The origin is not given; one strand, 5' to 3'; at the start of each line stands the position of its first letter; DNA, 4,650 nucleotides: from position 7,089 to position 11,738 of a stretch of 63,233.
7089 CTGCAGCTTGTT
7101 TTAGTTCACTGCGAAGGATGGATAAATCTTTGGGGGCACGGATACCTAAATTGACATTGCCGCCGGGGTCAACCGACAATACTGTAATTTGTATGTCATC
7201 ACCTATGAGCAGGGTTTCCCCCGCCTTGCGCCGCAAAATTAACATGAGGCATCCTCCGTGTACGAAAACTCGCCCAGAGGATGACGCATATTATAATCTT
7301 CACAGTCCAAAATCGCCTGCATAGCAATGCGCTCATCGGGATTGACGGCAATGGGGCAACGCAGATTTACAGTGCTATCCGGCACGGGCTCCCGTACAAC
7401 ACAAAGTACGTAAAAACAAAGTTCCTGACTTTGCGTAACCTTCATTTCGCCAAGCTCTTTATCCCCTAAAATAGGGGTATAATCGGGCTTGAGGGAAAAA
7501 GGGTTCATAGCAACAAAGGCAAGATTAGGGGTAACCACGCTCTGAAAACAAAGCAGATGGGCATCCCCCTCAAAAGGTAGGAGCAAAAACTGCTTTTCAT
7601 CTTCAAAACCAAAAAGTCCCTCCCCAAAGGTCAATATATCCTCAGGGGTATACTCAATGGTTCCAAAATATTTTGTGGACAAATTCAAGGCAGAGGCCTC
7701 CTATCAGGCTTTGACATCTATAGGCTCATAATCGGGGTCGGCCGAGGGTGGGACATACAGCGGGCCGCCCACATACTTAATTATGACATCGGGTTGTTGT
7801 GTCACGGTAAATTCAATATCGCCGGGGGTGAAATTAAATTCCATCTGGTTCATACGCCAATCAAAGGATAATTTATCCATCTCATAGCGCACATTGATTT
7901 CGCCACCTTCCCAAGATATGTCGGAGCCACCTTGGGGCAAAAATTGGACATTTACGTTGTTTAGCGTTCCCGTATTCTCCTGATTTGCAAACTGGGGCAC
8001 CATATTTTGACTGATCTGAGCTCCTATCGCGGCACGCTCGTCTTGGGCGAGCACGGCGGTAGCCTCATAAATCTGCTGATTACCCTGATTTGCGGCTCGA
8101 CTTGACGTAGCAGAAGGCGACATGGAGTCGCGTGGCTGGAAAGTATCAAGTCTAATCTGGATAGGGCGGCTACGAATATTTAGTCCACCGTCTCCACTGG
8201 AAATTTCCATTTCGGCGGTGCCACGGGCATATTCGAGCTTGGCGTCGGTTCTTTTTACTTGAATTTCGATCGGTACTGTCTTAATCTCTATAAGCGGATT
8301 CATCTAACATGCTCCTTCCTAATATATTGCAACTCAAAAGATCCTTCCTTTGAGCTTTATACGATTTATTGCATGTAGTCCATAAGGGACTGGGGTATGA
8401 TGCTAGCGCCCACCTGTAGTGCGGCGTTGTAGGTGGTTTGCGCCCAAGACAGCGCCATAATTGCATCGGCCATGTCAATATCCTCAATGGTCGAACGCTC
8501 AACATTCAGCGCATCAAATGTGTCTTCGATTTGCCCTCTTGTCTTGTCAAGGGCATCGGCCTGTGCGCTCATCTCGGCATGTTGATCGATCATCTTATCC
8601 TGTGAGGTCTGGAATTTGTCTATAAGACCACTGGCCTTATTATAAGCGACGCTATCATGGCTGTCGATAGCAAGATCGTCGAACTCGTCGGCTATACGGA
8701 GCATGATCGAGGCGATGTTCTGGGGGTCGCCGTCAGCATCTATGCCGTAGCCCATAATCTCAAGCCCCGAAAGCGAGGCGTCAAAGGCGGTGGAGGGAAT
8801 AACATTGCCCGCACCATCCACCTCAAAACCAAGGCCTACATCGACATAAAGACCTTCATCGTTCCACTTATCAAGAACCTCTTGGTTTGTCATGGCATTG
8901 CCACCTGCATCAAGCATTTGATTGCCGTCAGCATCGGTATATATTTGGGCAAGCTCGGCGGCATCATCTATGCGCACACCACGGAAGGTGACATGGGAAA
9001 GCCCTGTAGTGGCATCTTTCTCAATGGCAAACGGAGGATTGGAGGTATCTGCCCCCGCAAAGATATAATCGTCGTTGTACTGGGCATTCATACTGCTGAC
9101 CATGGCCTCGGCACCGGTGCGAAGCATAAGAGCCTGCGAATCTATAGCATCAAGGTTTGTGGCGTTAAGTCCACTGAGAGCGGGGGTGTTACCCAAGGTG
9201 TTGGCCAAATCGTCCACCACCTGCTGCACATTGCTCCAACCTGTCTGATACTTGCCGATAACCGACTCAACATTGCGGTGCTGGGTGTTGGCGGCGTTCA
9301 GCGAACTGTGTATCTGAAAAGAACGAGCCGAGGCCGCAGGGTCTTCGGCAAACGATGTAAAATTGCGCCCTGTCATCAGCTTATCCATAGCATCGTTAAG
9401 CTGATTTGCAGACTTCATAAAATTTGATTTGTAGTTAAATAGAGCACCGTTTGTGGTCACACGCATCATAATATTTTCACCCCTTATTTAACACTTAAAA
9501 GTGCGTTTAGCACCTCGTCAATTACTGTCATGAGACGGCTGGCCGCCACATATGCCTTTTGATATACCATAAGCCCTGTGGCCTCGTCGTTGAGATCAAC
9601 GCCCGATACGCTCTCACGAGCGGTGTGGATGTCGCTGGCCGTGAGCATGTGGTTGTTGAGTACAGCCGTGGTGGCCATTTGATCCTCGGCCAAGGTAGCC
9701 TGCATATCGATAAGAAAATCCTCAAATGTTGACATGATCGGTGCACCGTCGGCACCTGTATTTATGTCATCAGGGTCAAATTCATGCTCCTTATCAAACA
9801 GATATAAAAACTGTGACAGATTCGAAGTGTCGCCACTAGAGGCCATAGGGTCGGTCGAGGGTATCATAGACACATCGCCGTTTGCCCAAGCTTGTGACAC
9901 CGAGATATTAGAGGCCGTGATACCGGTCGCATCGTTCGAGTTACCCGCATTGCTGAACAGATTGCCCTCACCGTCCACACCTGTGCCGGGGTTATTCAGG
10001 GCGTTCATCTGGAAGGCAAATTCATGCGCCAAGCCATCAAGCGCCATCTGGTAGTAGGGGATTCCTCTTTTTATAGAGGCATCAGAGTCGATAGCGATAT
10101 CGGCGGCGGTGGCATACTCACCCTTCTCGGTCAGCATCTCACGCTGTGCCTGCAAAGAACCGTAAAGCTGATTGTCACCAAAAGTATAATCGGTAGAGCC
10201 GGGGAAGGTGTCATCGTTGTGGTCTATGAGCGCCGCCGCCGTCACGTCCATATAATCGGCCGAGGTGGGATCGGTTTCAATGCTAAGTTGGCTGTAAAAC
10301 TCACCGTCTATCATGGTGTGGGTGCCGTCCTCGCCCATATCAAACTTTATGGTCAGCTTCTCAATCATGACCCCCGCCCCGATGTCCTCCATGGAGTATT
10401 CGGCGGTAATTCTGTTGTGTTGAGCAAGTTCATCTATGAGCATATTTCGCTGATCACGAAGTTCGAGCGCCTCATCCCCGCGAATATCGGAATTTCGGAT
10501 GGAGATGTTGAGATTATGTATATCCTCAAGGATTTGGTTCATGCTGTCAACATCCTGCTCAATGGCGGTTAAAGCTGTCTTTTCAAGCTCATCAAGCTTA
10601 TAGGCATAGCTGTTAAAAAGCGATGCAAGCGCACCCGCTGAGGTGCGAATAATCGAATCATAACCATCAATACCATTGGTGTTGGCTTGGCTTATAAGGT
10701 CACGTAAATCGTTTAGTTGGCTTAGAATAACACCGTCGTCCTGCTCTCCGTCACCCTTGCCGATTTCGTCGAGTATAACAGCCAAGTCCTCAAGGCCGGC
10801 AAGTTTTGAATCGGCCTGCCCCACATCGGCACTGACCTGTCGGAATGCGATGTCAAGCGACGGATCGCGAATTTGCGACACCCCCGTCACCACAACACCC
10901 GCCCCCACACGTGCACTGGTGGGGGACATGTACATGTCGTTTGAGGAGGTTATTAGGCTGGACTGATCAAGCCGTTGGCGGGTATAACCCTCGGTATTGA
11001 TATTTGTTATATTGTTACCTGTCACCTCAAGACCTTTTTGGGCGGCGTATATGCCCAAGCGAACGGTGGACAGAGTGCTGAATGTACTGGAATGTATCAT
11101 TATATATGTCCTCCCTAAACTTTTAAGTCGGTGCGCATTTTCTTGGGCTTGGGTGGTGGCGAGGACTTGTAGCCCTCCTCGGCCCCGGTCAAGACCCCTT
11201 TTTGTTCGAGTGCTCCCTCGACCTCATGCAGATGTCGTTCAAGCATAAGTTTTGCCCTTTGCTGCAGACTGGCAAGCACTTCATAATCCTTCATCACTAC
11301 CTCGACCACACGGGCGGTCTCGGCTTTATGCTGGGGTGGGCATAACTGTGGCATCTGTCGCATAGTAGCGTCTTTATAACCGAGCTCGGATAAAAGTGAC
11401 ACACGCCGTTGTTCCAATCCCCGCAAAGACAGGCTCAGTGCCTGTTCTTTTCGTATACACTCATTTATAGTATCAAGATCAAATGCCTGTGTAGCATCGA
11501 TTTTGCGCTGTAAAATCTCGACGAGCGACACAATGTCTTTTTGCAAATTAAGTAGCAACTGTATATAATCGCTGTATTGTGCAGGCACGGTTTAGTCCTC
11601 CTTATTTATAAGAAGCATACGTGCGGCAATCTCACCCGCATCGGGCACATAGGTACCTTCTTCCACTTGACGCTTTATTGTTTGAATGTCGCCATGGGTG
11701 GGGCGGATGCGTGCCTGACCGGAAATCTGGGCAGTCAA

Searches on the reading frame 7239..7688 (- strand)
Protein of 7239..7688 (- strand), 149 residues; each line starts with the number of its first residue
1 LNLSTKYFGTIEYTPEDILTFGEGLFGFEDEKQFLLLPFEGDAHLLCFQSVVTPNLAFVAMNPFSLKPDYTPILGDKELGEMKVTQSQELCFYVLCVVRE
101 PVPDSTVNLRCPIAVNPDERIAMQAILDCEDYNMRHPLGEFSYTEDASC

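Call 28: search_protein_families(library=pfam, proteins=[window:7239-7688:-], max_evalue=0.0001)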
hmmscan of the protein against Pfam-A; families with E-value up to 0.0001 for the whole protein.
window:7239-7688:- (149 aa): 1 family
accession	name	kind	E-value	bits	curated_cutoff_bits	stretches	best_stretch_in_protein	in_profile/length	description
PF02623.20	FliW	-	8.9e-32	109.9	25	1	19-138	1-122/122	FliW protein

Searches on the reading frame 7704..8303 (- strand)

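Call 28: search_protein_families(library=pfam, proteins=[window:7704-8303:-], max_evalue=0.0001)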
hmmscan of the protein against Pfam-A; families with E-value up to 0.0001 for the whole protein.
window:7704-8303:- (199 aa): 1 family
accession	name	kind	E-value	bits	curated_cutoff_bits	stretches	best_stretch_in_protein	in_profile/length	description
PF20074.4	DUF6470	-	9.3e-38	130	28.9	1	5-177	1-178/178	Family of unknown function (DUF6470)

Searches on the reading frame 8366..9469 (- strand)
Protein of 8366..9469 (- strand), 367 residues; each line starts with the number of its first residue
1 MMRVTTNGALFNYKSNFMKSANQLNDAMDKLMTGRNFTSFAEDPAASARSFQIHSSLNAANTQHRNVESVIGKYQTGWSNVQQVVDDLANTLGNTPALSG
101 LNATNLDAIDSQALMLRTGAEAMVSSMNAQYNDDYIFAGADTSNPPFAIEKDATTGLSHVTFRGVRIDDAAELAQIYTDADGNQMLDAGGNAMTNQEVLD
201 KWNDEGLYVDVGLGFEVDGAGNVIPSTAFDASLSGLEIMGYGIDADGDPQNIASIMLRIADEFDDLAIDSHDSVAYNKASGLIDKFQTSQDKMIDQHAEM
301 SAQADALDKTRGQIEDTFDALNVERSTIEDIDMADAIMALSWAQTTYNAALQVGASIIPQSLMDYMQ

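Call 28: search_protein_families(library=pfam, proteins=[window:8366-9469:-], max_evalue=0.0001)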
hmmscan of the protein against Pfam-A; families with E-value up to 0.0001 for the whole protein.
window:8366-9469:- (367 aa): 1 family
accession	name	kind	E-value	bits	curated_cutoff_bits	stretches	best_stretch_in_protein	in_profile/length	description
PF00669.25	Flagellin_N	-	1.4e-06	28.8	26.6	1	4-141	1-138/139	Bacterial flagellin N-terminal helical region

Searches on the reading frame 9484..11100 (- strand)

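Call 28: search_protein_families(library=pfam, proteins=[window:9484-11100:-], max_evalue=0.0001)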
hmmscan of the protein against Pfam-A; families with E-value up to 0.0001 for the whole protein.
window:9484-11100:- (538 aa): 2 families
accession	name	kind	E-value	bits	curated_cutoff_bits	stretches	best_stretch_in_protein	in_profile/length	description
PF22638.1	FlgK_D1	-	1.1e-20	74.7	28.6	1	150-378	41-227/233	Flagellar hook-associated protein FlgK helical domain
PF06429.18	Flg_bbr_C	-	7.7e-07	29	23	1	498-536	7-45/46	Flagellar basal body rod FlgEFG protein C-terminal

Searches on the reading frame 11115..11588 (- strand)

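Call 28: search_protein_families(library=pfam, proteins=[window:11115-11588:-], max_evalue=0.0001)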
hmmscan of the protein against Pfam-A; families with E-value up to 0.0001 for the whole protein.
window:11115-11588:- (157 aa): 1 family
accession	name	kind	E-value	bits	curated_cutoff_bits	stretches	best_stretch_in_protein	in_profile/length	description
PF05130.17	FlgN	-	1.8e-05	25.7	30.5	1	5-111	3-110/147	FlgN protein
